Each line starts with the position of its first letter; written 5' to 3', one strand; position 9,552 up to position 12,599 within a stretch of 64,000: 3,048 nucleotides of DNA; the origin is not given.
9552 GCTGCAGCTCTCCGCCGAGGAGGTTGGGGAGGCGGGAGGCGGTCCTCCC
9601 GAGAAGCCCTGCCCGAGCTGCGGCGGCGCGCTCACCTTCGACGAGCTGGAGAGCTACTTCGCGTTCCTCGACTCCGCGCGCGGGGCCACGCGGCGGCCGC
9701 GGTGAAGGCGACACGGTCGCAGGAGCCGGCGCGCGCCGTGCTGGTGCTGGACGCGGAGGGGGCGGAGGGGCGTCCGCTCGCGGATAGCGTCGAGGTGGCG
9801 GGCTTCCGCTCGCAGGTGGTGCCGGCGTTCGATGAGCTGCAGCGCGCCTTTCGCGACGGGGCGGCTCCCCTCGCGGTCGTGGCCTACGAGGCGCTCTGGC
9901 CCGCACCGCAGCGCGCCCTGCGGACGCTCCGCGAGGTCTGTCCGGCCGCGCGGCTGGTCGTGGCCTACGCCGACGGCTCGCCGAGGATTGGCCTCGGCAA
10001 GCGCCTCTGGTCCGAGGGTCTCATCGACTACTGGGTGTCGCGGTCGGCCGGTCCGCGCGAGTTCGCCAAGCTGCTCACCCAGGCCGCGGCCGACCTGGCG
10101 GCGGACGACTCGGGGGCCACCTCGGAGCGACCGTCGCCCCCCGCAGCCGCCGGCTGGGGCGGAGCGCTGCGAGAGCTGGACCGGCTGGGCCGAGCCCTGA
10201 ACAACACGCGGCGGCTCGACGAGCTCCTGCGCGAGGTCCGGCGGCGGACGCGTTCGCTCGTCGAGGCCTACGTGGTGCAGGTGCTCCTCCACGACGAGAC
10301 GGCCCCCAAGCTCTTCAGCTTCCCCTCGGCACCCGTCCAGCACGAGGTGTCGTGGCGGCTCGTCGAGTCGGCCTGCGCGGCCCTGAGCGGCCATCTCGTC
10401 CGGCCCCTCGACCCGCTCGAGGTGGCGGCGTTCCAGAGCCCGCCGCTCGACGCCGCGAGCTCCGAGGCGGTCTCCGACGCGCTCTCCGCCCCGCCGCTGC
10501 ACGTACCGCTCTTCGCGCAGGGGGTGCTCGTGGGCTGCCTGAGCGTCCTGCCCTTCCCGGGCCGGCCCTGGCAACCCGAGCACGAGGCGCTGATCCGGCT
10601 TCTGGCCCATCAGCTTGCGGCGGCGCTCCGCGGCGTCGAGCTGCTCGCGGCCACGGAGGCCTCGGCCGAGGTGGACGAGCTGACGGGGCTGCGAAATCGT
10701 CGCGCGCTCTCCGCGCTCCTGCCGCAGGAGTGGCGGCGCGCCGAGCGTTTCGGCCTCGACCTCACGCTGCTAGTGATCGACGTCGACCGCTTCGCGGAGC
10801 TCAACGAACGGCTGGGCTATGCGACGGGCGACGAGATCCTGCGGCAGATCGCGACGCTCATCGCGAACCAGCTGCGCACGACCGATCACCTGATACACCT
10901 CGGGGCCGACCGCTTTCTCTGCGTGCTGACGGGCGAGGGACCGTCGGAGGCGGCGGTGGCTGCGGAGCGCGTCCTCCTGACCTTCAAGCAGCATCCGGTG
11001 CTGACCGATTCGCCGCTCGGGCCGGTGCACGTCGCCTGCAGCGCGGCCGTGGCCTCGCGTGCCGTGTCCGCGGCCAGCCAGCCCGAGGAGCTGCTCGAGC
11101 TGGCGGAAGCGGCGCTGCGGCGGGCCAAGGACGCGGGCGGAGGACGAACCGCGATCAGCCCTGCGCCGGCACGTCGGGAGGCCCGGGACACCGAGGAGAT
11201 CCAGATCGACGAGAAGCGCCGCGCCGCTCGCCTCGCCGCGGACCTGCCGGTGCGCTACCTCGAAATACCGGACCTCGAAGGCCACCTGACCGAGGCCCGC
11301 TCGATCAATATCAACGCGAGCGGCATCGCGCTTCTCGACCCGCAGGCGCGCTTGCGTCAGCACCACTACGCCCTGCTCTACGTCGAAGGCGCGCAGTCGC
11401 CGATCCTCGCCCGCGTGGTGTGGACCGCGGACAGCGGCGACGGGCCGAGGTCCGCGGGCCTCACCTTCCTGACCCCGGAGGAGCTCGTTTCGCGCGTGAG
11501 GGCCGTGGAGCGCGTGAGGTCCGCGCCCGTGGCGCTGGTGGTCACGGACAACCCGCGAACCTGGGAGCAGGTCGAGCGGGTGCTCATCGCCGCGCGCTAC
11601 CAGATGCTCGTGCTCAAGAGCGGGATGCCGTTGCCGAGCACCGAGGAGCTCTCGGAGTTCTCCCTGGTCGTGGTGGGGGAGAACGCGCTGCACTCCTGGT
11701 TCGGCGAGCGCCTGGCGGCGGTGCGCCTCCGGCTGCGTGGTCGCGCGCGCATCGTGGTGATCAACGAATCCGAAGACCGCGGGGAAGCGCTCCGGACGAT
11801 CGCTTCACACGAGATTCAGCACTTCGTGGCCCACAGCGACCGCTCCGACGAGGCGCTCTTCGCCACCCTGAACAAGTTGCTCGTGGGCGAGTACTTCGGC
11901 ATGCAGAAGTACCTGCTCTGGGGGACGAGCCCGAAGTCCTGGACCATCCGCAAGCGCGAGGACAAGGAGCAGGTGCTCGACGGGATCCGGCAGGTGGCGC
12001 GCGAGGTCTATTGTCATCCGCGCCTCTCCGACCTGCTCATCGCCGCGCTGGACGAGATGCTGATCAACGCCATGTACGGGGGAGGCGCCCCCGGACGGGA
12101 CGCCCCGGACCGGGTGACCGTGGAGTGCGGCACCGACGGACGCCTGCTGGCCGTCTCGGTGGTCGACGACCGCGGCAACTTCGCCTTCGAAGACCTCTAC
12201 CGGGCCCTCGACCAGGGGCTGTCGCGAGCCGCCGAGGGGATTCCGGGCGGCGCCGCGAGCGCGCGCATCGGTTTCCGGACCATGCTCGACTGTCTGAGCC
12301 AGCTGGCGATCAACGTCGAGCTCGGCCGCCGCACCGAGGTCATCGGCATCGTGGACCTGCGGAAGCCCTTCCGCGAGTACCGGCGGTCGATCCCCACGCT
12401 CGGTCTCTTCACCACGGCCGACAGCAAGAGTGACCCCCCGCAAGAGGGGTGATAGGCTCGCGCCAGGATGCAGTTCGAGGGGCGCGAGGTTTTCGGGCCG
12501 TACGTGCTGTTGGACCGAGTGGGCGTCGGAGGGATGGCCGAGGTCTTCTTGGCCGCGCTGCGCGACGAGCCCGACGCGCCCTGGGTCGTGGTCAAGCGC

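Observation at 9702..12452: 916-aa protein combining two putative c-di-GMP receptor sites with a partner-switching kinase module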

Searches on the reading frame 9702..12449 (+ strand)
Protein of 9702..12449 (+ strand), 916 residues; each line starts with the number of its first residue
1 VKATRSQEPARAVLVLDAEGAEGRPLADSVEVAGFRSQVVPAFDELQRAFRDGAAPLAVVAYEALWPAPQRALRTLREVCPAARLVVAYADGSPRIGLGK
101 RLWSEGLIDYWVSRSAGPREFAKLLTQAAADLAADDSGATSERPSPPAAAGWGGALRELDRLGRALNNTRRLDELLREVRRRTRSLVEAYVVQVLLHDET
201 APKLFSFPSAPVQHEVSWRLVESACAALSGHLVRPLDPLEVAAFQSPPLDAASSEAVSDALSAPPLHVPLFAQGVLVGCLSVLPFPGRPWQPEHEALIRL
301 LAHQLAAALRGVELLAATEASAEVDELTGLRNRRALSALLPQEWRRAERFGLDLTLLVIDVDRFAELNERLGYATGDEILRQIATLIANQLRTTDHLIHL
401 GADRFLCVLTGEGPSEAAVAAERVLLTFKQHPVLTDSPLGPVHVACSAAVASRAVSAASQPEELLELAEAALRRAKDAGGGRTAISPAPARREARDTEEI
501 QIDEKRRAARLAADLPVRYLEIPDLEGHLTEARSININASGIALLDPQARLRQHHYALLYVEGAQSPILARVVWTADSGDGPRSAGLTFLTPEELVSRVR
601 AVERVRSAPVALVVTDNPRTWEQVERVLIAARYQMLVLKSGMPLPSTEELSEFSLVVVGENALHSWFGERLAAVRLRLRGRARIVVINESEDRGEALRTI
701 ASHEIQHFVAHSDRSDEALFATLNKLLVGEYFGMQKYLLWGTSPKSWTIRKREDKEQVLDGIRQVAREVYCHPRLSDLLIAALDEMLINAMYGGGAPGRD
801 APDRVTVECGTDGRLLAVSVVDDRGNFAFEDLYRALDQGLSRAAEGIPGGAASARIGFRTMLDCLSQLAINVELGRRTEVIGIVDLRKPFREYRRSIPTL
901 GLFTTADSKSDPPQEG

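Call 3: search_protein_families(library=pfam, proteins=[window:9702-12449:+], max_evalue=1)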
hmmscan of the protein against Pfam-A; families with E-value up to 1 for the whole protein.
window:9702-12449:+ (916 aa): 6 families
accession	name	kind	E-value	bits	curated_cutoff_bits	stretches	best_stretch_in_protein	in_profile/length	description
PF00990.26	GGDEF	-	2.2e-28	99.5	23.8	1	322-480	1-159/161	Diguanylate cyclase, GGDEF domain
PF01590.32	GAF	-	2.1e-06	28.7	22.4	1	172-309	2-133/133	GAF domain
PF13185.12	GAF_2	-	3.6e-06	27.7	28.6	1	170-309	2-135/136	GAF domain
PF17853.6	GGDEF_2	-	0.01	16.5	24.5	1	345-450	10-97/116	GGDEF-like domain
PF06114.19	Peptidase_M78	-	0.031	14.5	22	1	681-715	27-60/123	IrrE N-terminal-like domain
PF13581.12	HATPase_c_2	-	0.036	14.5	27.4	1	757-827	10-77/127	Histidine kinase-like ATPase domain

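Call 4: search_protein_families(library=ncbifam, proteins=[window:9702-12449:+], max_evalue=1)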
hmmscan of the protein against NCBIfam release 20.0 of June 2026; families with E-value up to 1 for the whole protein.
window:9702-12449:+ (916 aa): 23 families
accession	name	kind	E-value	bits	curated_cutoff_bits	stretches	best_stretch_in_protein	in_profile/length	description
TIGR00254.1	GGDEF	domain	1.6e-29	102.7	37.4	1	320-484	3-165/168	diguanylate cyclase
NF038266.1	diguan_SiaD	equivalog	2.6e-27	95.8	290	1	316-481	88-250/252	biofilm regulation diguanylate cyclase SiaD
NF007380.0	PRK09894.1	equivalog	4e-26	92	256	1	304-485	112-286/296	diguanylate cyclase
NF007135.0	PRK09581.1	equivalog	1.7e-25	89.8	474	1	322-482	292-451/457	PleD family two-component system response regulator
NF051473.1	DigCycDgcsShew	equivalog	9.4e-25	87.6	400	1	320-480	133-285/291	diguanylate cyclase DgcS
NF047654.1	DiguCycDgcRLepto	equivalog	2.2e-21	76.1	500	1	298-481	110-291/295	diguanylate cyclase DgcR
NF007423.1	PRK09966.1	equivalog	1.9e-20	73.1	325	1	320-476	237-390/390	diguanylate cyclase DgcN/YfiN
NF007599.0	PRK10245.1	equivalog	1.4e-18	66.5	402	1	318-485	206-369/371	diguanylate cyclase AdrA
NF041606.1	dguan_cyc_DgcA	equivalog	4.5e-17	62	370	1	263-486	121-339/340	diguanylate cyclase DgcA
NF007298.0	PRK09776.1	equivalog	5.9e-17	60.8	1135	1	320-510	682-869/1111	diguanylate cyclase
NF011955.1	PRK15426.1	equivalog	1.4e-15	56.4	408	1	321-485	397-560/564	cellulose biosynthesis regulator diguanylate cyclase DgcQ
NF045675.1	PhdiestaseDibA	equivalog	2.9e-15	55.6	980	1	322-526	203-402/623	phosphodiesterase DibA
NF040885.1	diguan_DgcJ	equivalog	1.9e-14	53.4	500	1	325-428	344-447/493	diguanylate cyclase DgcJ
NF007474.0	PRK10060.1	equivalog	5.9e-14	51.2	782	1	321-485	236-394/663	cyclic di-GMP phosphodiesterase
NF050064.1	BlResRespRegCbrR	equivalog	5.2e-12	45.4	600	1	318-483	250-411/415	bile resistance response regulator CbrR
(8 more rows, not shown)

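Call 6: find_homologous_proteins(query=window:9702-12449:+, max_evalue=0.00001)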
Query window:9702-12449:+ (916 aa): 94 proteins with E <= 0.00001 among 8000 candidates.
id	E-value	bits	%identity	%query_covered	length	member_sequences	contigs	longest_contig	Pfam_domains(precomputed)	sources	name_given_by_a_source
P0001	0.0e+0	2005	100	100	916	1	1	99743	PF13185.13,PF01590.33,PF00990.27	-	-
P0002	1.3e-222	760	43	98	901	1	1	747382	PF07238.20,PF13185.13,PF01590.33,PF13581.13,PF00990.27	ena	-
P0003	8.1e-21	92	33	26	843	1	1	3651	PF13185.13,PF13487.13,PF01966.29,PF13492.13,PF00990.27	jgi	jgi:diguanylate cyclase (GGDEF)-like protein/putative nucleotidyltransferase with HDIG domain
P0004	3.3e-20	90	33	25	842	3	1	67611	PF13185.13,PF13487.13,PF01966.29,PF01590.33,PF00990.27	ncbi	-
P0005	9.2e-19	85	32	24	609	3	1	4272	PF13185.13,PF13492.13,PF00990.27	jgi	jgi:diguanylate cyclase (GGDEF)-like protein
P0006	2.0e-18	84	32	25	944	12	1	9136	PF13492.13,PF00563.26,PF00990.27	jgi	jgi:diguanylate cyclase (GGDEF)-like protein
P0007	1.7e-17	81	35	20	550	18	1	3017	PF00990.27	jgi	-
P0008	1.9e-17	81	34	22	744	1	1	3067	PF13185.13,PF13487.13,PF01966.29,PF01590.33,PF16927.12,PF00990.27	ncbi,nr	ncbi:MAG: diguanylate cyclase, partial [Chloroflexota bacterium]|nr:diguanylate cyclase [Chloroflexo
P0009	3.8e-16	77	31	24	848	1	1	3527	PF13487.13,PF01966.29,PF01590.33,PF00990.27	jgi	jgi:diguanylate cyclase (GGDEF)-like protein/putative nucleotidyltransferase with HDIG domain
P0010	8.5e-16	76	34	18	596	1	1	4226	PF08447.19,PF13426.14,PF13188.14,PF08448.17,PF00563.26,PF00989.32,PF00990.27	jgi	jgi:diguanylate cyclase (GGDEF)-like protein/PAS domain S-box-containing protein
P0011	9.8e-16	75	30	24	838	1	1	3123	PF13185.13,PF13487.13,PF01966.29,PF01590.33,PF16927.12,PF00990.27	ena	-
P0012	1.2e-15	75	33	18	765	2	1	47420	PF00990.27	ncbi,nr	ncbi:MAG: GGDEF domain-containing protein [Gammaproteobacteria bacterium]|nr:GGDEF domain-containing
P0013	4.6e-15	73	37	19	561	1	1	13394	PF00672.31,PF00990.27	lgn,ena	-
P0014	6.0e-15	73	31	32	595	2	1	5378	PF00672.31,PF00990.27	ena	-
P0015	1.4e-14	72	30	24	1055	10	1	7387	PF08447.19,PF13426.14,PF13188.14,PF13185.13,PF01590.33,PF08448.17,PF13492.13,PF00563.26,PF00989.32,PF00990.27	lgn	-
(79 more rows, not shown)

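Call 7: search_protein_families(library=pfam, proteins=[P0002], max_evalue=1)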
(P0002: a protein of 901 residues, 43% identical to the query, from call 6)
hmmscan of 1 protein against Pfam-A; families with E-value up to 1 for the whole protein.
P0002 (901 aa): 8 families
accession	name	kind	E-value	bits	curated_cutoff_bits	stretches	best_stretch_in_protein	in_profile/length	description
PF00990.26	GGDEF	-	3.3e-43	147.7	23.8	1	318-477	2-161/161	Diguanylate cyclase, GGDEF domain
PF07238.19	PilZ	-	4.8e-07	30.5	22.5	1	501-589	1-87/102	PilZ domain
PF13185.12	GAF_2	-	6e-06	26.9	28.6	1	244-304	76-135/136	GAF domain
PF13581.12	HATPase_c_2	-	6.3e-06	26.7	27.4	1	755-820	14-77/127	Histidine kinase-like ATPase domain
PF01590.32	GAF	-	1.9e-05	25.6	22.4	1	229-304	58-133/133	GAF domain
PF24898.2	GGDEF_GdpP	-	0.036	14.8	30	1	435-483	77-121/126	Cyclic-di-AMP phosphodiesterase GdpP-like, GGDEF domain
PF13492.12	GAF_3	-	0.04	14.8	27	1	260-306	83-129/129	GAF domain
PF22335.1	Cas10-Cmr2_palm2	-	0.14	12.7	27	1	376-479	36-133/133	Cas10/Cmr2, second palm domain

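Call 9: find_encoding_contigs(protein=P0002, flank=10000)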
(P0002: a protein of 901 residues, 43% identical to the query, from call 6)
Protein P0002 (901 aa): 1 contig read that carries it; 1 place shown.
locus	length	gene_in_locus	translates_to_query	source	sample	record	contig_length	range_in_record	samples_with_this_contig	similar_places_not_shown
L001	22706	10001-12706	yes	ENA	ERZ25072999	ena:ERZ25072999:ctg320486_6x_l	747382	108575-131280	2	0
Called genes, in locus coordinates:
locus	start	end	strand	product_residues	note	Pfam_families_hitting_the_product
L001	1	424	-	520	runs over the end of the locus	PF12072:RNase_Y_N, PF00013:KH_1 (weak), PF08668:HDOD (faint), PF01966:HD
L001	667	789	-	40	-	-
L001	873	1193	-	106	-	PF05164:ZapA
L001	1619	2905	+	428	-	PF03952:Enolase_N, PF00113:Enolase_C, PF13378:MR_MLE_C (weak), PF07476:MAAL_C (weak)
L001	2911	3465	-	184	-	PF16697:Yop-YscD_cpl, PF00498:FHA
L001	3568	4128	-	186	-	PF16697:Yop-YscD_cpl, PF00498:FHA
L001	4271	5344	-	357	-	PF07837:FTCD_N, PF02971:FTCD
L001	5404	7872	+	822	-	PF00520:Ion_trans (weak), PF02254:TrkA_N (faint)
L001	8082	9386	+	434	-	PF00069:Pkinase, PF07714:PK_Tyr_Ser-Thr, PF03109:ABC1 (weak), PF00072:Response_reg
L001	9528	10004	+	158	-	-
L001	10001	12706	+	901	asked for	PF01590:GAF (faint), PF13185:GAF_2 (faint), PF00990:GGDEF, PF07238:PilZ (weak), PF13581:HATPase_c_2 (weak)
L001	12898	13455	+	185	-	PF07238:PilZ (weak)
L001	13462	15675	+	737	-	PF03190:Thioredox_DsbH, PF13098:Thioredoxin_2 (weak), PF13899:Thioredoxin_7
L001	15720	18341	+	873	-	PF16078:2-oxogl_dehyd_N, PF00676:E1_dh, PF02779:Transket_pyr, PF16870:OxoGdeHyase_C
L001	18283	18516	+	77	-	PF16870:OxoGdeHyase_C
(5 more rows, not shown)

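Call 64: search_protein_families(library=pfam, alignment_id=A9, max_evalue=0.01)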
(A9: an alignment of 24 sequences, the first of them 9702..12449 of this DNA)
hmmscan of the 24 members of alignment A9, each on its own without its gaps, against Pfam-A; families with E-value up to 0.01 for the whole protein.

A. member 1, window:9702-12449:+ (916 aa): 3 families
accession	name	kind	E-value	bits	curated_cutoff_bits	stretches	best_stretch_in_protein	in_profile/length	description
PF00990.26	GGDEF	-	2.2e-28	99.5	23.8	1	322-480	1-159/161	Diguanylate cyclase, GGDEF domain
PF01590.32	GAF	-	2.1e-06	28.7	22.4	1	172-309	2-133/133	GAF domain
PF13185.12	GAF_2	-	3.6e-06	27.7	28.6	1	170-309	2-135/136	GAF domain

B. families by the number of members that match (of 24 scanned): 7 families
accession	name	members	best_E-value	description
PF00990.26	GGDEF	24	1.4e-45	Diguanylate cyclase, GGDEF domain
PF07238.19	PilZ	17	4.5e-08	PilZ domain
PF13581.12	HATPase_c_2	17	5.7e-08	Histidine kinase-like ATPase domain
PF13185.12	GAF_2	8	3.6e-06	GAF domain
PF01590.32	GAF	7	2.1e-06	GAF domain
PF17853.6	GGDEF_2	5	0.0002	GGDEF-like domain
PF13492.12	GAF_3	1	0.0066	GAF domain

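Call 95: search_protein_families(library=padloc, proteins=[window:9702-12449:+], max_evalue=0.01)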
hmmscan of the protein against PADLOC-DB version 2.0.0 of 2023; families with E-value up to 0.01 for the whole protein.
window:9702-12449:+ (916 aa): 0 families
